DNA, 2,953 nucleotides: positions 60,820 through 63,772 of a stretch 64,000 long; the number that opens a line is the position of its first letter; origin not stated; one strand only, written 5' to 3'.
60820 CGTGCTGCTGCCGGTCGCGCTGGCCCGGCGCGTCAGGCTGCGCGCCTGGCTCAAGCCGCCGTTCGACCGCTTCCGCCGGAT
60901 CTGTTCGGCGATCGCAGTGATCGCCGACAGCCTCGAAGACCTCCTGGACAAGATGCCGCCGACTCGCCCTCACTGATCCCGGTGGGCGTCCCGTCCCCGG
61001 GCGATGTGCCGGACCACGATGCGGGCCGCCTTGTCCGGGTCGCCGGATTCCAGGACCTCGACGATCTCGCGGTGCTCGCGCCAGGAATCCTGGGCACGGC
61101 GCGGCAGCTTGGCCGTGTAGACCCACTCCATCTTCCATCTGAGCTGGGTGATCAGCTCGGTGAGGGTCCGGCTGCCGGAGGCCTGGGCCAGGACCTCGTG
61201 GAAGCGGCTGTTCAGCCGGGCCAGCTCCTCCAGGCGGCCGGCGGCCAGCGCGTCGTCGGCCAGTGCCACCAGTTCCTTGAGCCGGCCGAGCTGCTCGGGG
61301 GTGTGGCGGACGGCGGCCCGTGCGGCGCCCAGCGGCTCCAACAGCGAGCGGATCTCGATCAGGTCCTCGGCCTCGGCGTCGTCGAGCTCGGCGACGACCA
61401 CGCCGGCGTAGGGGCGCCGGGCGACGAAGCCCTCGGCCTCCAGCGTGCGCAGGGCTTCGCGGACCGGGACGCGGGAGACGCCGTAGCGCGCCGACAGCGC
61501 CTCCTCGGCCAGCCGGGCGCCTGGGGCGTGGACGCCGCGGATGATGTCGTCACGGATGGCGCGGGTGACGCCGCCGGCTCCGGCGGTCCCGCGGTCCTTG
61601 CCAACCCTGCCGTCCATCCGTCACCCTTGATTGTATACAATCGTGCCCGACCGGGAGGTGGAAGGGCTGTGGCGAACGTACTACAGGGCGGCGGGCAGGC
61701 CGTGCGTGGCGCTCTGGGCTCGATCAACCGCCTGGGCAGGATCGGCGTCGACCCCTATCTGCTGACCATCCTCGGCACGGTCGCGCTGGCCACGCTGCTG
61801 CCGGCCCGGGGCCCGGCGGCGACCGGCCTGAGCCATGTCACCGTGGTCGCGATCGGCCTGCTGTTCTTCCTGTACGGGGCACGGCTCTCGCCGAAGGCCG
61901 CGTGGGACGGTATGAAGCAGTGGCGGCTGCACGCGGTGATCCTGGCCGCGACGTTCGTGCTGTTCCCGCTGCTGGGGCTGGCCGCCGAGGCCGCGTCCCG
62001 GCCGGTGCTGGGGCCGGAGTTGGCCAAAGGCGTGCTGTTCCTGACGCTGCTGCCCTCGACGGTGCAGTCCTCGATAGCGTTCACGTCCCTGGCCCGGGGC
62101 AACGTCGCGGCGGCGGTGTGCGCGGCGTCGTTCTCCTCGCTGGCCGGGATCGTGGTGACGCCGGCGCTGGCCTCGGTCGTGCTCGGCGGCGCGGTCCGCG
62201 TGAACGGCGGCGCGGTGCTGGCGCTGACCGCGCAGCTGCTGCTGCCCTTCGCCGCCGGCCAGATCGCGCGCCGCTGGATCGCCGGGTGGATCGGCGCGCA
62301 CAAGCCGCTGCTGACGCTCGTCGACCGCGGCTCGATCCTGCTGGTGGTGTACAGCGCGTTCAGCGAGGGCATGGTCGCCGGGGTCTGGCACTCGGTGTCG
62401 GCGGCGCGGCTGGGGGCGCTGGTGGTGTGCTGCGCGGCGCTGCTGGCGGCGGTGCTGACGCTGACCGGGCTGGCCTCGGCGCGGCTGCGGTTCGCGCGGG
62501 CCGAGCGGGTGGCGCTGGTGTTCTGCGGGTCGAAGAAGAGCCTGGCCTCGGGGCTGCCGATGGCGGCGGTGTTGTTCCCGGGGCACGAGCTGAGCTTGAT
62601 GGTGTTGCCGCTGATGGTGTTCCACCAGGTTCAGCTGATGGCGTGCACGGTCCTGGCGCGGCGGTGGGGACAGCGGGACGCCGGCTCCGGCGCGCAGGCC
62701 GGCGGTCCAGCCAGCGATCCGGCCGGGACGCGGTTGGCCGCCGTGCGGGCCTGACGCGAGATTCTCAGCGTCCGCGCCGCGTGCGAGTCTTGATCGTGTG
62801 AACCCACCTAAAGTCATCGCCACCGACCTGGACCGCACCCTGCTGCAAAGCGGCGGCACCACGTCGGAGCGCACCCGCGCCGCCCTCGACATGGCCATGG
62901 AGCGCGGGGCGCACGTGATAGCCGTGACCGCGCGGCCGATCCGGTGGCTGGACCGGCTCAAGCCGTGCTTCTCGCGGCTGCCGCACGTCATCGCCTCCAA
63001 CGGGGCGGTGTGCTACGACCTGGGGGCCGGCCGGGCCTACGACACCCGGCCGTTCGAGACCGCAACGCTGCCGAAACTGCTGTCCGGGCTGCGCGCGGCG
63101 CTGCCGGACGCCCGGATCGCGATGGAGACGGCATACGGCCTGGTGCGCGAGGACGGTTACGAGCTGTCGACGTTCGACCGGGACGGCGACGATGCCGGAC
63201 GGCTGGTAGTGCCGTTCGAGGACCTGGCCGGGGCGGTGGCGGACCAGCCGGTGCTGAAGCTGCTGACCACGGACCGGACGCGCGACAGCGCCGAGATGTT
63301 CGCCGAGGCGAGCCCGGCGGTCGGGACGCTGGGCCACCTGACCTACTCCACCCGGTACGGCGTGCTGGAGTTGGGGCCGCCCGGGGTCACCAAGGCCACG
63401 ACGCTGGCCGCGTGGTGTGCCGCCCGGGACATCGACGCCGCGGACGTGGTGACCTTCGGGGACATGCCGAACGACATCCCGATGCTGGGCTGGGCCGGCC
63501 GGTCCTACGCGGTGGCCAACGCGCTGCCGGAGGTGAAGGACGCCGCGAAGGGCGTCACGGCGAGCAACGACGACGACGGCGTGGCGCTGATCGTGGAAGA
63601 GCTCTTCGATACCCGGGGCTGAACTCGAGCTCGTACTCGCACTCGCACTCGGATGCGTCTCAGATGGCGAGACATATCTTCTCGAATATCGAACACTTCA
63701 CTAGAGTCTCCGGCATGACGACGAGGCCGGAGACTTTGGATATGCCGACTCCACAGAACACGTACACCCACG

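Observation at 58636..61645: Uncharacterised STM4014-like/LRR (STM4015-like) gene pair flanked by two identical GntR-type operators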

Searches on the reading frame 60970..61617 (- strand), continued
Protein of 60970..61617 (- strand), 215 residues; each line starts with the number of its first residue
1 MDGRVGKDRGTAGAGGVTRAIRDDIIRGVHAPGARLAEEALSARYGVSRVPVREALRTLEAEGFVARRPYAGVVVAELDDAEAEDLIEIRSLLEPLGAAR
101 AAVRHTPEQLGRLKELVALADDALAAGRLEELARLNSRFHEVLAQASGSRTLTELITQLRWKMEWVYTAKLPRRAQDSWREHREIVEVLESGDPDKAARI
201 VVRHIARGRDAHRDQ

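Call 74: find_encoding_contigs(protein=P0225, flank=4000, max_places=1)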
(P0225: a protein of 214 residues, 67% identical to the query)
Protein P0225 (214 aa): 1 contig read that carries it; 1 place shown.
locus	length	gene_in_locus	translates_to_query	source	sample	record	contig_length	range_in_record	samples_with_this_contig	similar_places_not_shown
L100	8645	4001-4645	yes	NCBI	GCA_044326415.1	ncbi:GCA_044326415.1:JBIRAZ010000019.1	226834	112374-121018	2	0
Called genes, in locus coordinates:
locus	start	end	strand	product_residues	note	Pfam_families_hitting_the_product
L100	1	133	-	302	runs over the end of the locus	PF03777:ChpA-C (faint)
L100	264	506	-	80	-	-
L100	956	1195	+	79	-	-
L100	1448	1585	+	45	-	-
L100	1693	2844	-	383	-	PF01425:Amidase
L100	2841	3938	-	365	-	PF03069:FmdA_AmdA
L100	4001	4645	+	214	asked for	PF00392:GntR, PF07729:FCD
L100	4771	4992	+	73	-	PF01925:TauE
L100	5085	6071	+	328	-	PF02608:Bmp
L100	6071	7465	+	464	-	PF01425:Amidase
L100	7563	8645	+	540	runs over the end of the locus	PF00005:ABC_tran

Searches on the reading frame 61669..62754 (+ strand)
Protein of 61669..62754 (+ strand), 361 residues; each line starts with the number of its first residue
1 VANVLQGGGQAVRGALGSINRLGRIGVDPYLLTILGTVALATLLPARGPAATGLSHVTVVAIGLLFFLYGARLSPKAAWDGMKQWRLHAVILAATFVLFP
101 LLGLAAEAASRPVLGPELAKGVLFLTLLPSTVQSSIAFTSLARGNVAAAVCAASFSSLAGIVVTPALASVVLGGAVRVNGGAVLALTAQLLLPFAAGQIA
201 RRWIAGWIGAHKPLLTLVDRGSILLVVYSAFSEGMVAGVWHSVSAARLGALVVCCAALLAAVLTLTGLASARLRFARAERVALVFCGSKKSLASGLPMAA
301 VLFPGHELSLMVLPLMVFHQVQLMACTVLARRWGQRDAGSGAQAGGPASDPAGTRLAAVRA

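Call 4: search_protein_families(library=pfam, proteins=[window:61672-62754:+], max_evalue=0.01)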
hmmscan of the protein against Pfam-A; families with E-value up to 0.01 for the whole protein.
window:61672-62754:+ (360 aa): 2 families
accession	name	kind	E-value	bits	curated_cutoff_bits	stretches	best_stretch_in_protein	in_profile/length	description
PF13593.11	SBF_like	-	4.6e-90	302.5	25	1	28-332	2-311/313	SBF-like CPA transporter family (DUF4137)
PF01758.21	SBF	-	6.3e-13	49.3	24.3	1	60-231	3-182/191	Sodium Bile acid symporter family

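Call 5: search_protein_families(library=ncbifam, proteins=[window:61672-62754:+], max_evalue=0.01)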
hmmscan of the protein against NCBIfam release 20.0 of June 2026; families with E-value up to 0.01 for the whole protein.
window:61672-62754:+ (360 aa): 1 family
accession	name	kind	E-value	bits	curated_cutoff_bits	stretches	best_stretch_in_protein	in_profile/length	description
NF047939.1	PantTportPanS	equivalog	1.9e-08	34.3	400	1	81-274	54-242/299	ketopantoate/pantoate/pantothenate transporter PanS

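Call 7: search_protein_families(library=padloc, proteins=[window:61669-62754:+], max_evalue=0.01)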
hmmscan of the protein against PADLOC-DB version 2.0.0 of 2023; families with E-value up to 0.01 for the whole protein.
window:61669-62754:+ (361 aa): 0 families

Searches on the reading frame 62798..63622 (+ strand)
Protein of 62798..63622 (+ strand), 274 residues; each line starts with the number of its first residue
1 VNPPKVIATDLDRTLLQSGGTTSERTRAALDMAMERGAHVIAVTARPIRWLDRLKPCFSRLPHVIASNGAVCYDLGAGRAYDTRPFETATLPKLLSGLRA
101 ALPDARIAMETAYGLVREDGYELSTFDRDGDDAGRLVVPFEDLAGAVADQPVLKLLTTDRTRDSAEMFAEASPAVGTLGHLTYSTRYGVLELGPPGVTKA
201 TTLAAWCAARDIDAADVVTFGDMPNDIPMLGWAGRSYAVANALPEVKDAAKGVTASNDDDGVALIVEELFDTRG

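Call 4: search_protein_families(library=pfam, proteins=[window:62798-63622:+], max_evalue=0.01)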
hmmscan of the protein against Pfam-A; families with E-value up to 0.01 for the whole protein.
window:62798-63622:+ (274 aa): 4 families
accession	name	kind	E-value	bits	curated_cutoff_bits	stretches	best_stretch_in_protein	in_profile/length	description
PF08282.18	Hydrolase_3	-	7.4e-42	144.3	20.9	1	7-263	1-252/255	haloacid dehalogenase-like hydrolase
PF05116.19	S6PP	-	6.6e-06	26.3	20.3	0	191-251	158-219/247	Sucrose-6F-phosphate phosphohydrolase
PF12710.13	HAD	-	0.0001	23.2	27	1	196-230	152-188/189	haloacid dehalogenase-like hydrolase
PF14258.12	DUF4350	-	0.006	17.3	30.4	0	13-147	39-137/181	Domain of unknown function (DUF4350)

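Call 5: search_protein_families(library=ncbifam, proteins=[window:62798-63622:+], max_evalue=0.01)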
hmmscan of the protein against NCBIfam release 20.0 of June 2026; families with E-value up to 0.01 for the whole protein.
window:62798-63622:+ (274 aa): 16 families
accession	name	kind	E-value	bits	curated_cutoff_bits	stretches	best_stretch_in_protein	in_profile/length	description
TIGR00099.1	Cof-subfamily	subfamily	2.2e-31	109.4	137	1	6-265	1-255/256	Cof-type HAD-IIB family hydrolase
NF007806.0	PRK10513.1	equivalog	2e-20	73.3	273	2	195-268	193-266/270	sugar-phosphatase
NF007821.0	PRK10530.1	equivalog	2.9e-18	66.1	274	2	191-267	192-268/272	pyridoxal phosphatase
NF045966.1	YcsE_rel_Pase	equivalog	7e-18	65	220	2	193-269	186-262/265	YcsE-related riboflavin metabolism phosphatase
NF002245.0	PRK01158.1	equivalog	2.7e-14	53.1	198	1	194-269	153-228/233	phosphoglycolate phosphatase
TIGR01487.1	Pglycolate_arch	equivalog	2.2e-13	50.5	122.75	2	193-263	142-212/215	phosphoglycolate phosphatase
TIGR01484.1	HAD-SF-IIB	subfamily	3.9e-13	50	41.8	1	7-239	2-221/221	HAD-IIB family hydrolase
NF008213.0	PRK10976.1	equivalog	4.3e-12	46.1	386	2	188-271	180-265/266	sugar/pyridoxal phosphate phosphatase YigL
NF011705.0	PRK15126.1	equivalog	4.3e-11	42.6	336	1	166-249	157-239/272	HMP-PP phosphatase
TIGR01482.1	SPP-subfamily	subfamily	1.5e-09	37.8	107.15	1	191-264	142-215/225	sucrose-phosphate phosphatase subfamily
TIGR01486.1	HAD-SF-IIB-MPGP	subfamily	2.4e-07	30.4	164.75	1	6-102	1-95/257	mannosyl-3-phosphoglycerate phosphatase family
TIGR02461.1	osmo_MPG_phos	equivalog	2.2e-06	27.9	244.35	1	6-73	1-67/227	mannosyl-3-phosphoglycerate phosphatase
NF001216.0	PRK00192.1-2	equivalog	1.2e-05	24.8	353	0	3-102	5-105/275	mannosyl-3-phosphoglycerate phosphatase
TIGR01490.1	HAD-SF-IB-hyp1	subfamily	2.6e-05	24.5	98.3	1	198-240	155-197/202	HAD-IB family hydrolase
NF008350.0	PRK11133.1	equivalog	0.0058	15.8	413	1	198-263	248-312/324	phosphoserine phosphatase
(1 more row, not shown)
